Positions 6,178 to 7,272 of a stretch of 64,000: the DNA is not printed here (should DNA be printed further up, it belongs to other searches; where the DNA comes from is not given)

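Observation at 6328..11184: Two JmjC-like cupin paralogs flank an ATP-grasp ligase, next to a FemAB/CelD-like GNAT and a NodB deacetylase inside the polysaccharide locus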

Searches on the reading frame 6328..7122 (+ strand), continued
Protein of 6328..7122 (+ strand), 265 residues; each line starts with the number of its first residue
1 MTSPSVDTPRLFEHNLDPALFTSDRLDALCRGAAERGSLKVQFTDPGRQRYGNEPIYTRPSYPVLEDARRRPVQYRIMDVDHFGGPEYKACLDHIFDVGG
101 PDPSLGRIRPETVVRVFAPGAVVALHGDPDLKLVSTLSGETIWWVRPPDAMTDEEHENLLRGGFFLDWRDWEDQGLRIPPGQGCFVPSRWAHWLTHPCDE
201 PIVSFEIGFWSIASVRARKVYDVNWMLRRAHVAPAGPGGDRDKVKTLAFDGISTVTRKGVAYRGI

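Call 52: find_encoding_contigs(protein=P0167, flank=8000, max_places=2)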
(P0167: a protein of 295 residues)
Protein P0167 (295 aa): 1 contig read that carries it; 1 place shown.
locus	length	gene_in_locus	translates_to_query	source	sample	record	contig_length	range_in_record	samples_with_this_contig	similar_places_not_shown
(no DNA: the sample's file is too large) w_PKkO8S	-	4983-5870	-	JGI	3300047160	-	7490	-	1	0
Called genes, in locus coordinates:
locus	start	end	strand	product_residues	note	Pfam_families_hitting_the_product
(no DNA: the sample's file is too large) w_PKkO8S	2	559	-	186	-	?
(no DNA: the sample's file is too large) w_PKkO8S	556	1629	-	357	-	PF13480:Acetyltransf_6, PF02388:FemAB (weak)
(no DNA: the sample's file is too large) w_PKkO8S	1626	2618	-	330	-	-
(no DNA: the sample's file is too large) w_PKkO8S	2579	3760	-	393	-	PF01041:DegT_DnrJ_EryC1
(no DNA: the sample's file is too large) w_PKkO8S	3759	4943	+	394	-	PF13439:Glyco_transf_4, PF13579:Glyco_trans_4_4, PF00534:Glycos_transf_1, PF13692:Glyco_trans_1_4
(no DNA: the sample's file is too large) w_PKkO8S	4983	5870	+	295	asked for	PF13621:Cupin_8, PF08007:JmjC_2 (weak)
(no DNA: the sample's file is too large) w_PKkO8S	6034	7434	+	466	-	PF04932:Wzy_C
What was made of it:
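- Same locus in a JGI contig (call 52).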

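Call 53: find_encoding_contigs(protein=P0156, flank=8000, max_places=2)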
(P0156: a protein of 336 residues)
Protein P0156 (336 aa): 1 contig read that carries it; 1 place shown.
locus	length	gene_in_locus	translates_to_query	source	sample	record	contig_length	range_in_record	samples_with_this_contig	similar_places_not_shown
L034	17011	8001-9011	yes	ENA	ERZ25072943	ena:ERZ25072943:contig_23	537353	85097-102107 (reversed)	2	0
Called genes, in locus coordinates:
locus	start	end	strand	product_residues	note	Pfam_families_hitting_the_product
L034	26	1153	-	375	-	-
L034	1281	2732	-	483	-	PF13727:CoA_binding_3, PF02397:Bac_transf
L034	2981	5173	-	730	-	PF02706:Wzz, PF13807:GNVR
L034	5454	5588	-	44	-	-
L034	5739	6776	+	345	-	PF05118:Asp_Arg_Hydrox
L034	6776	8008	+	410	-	PF13480:Acetyltransf_6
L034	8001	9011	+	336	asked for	PF13621:Cupin_8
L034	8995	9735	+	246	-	-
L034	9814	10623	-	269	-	-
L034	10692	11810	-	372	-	PF13439:Glyco_transf_4, PF13477:Glyco_trans_4_2 (weak), PF13579:Glyco_trans_4_4, PF20706:GT4-conflict (faint), PF00534:Glycos_transf_1, PF13692:Glyco_trans_1_4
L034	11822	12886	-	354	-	PF01522:Polysacc_deac_1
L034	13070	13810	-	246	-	PF03567:Sulfotransfer_2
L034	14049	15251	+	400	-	PF13480:Acetyltransf_6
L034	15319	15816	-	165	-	-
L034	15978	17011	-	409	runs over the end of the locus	PF04932:Wzy_C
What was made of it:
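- Overlapping Acetyltransf_6 then Cupin_8 genes in a 49% GC EPS locus that also holds a deacetylase (L034; call 53). The distant pairs in L034 and the JGI contig are again in EPS loci, with DegT, GT4 and Wzy genes (calls 52, 53). An Asp_Arg_Hydrox gene lies beside the distant pair in L034 (call 53).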

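Call 54: find_encoding_contigs(protein=P0211, flank=8000, max_places=2)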
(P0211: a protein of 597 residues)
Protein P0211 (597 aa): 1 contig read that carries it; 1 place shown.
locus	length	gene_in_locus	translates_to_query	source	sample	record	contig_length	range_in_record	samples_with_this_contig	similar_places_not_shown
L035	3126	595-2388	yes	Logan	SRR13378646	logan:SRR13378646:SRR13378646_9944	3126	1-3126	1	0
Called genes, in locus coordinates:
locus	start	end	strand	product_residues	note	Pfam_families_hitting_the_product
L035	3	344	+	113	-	?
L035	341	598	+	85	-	-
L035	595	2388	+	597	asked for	PF13480:Acetyltransf_6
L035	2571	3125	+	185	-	?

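Call 60: find_homologous_proteins(query=A3, max_evalue=0.00001)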
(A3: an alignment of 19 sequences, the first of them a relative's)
Query A3 (19 sequences) (295 aa, profile of the alignment): 527 proteins with E <= 0.00001 among 8000 candidates; the best 120 are listed.
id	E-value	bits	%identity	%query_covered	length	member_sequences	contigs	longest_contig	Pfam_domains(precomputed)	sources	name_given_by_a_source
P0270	1.0e-111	391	45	94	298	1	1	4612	PF13621.13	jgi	jgi:hypothetical protein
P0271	4.4e-111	389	47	95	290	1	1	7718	PF13621.13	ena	-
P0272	5.4e-110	385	46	97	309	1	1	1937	PF13621.13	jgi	jgi:hypothetical protein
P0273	1.3e-109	384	46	94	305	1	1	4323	-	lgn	-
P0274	2.3e-109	383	46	93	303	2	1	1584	PF13621.13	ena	-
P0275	2.4e-109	383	43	93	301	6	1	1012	PF13621.13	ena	-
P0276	5.3e-109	382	45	94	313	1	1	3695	PF13621.13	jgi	jgi:Cupin-like domain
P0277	1.1e-108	381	43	94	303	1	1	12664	PF13621.13,PF08007.19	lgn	-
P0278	1.8e-108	380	46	90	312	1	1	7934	PF13621.13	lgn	-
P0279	2.8e-108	380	46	89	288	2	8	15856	-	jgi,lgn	jgi:hypothetical protein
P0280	5.7e-108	379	47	89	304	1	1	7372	PF13621.13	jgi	jgi:hypothetical protein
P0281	1.8e-107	377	41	95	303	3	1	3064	PF13621.13,PF08007.19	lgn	-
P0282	2.5e-107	376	46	93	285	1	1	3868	PF13621.13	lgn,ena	-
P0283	2.6e-107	376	43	95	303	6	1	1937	PF13621.13,PF08007.19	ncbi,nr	ncbi:MAG: transcription factor [Planctomycetales bacterium 12-60-4]|nr:MAG: transcription factor [Pl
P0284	2.6e-107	376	43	89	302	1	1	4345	-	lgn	-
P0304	2.0e-105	370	46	93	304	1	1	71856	PF13621.13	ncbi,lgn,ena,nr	ncbi:MAG TPA: cupin-like domain-containing protein [Blastocatellia bacterium]|nr:cupin-like domain-c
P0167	7.0e-105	368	100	100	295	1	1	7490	PF13621.13,PF08007.19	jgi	jgi:hypothetical protein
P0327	4.3e-104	366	42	93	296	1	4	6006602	PF13621.13,PF08007.19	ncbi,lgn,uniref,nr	ncbi:JmjC domain-containing protein [Rubinisphaera brasiliensis]|uniref:Transcription factor jumonji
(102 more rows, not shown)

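Call 61: find_encoding_contigs(protein=P0327, flank=9000, max_places=1)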
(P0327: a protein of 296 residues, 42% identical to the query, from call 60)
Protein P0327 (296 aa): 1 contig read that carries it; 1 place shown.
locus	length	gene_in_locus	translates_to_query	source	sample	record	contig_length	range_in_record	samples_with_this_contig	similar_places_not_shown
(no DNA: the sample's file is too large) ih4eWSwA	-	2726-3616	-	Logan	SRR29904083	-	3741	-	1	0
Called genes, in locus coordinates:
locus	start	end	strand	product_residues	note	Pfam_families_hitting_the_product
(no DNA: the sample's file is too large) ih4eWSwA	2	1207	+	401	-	?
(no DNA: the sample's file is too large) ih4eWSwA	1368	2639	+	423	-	PF13480:Acetyltransf_6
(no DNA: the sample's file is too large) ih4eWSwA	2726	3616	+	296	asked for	PF13621:Cupin_8 (weak), PF08007:JmjC_2 (weak)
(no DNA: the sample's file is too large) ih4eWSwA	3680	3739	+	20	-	?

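Call 62: find_encoding_contigs(protein=P0304, flank=9000, max_places=1)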
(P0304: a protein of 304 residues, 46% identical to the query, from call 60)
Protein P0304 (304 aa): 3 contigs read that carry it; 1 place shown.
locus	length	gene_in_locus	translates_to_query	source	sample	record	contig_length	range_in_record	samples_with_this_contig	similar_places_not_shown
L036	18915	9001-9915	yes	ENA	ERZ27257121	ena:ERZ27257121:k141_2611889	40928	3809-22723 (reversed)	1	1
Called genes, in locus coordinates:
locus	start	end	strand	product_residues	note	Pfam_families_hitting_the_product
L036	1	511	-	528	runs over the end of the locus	PF00150:Cellulase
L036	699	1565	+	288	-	PF05721:PhyH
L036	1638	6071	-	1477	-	-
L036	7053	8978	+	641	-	PF13480:Acetyltransf_6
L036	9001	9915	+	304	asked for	PF13621:Cupin_8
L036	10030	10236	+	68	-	PF01165:Ribosomal_S21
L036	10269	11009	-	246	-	-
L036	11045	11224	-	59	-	-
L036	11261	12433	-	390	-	PF01676:Metalloenzyme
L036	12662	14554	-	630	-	PF01170:UPF0020 (faint), PF02384:N6_Mtase, PF07669:Eco57I, PF22837:M_Eco57I_C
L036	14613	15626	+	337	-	PF00561:Abhydrolase_1, PF12146:Hydrolase_4, PF12697:Abhydrolase_6, PF20408:Abhydrolase_11 (faint)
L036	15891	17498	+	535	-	PF00072:Response_reg, PF01590:GAF (faint), PF13185:GAF_2 (weak), PF13492:GAF_3 (weak), PF07228:SpoIIE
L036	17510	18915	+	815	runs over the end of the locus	PF12704:MacB_PCD, PF02687:FtsX, PF12704:MacB_PCD, PF02687:FtsX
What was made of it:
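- Adjacent pairs on a contig encoding a protein identical to a Rubinisphaera brasiliensis record, and on a Blastocatellia contig (calls 61, 62). In Blastocatellia the GNAT-cupin pair is not in an EPS locus (call 62). In Blastocatellia the pair lies outside an EPS locus (call 62).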
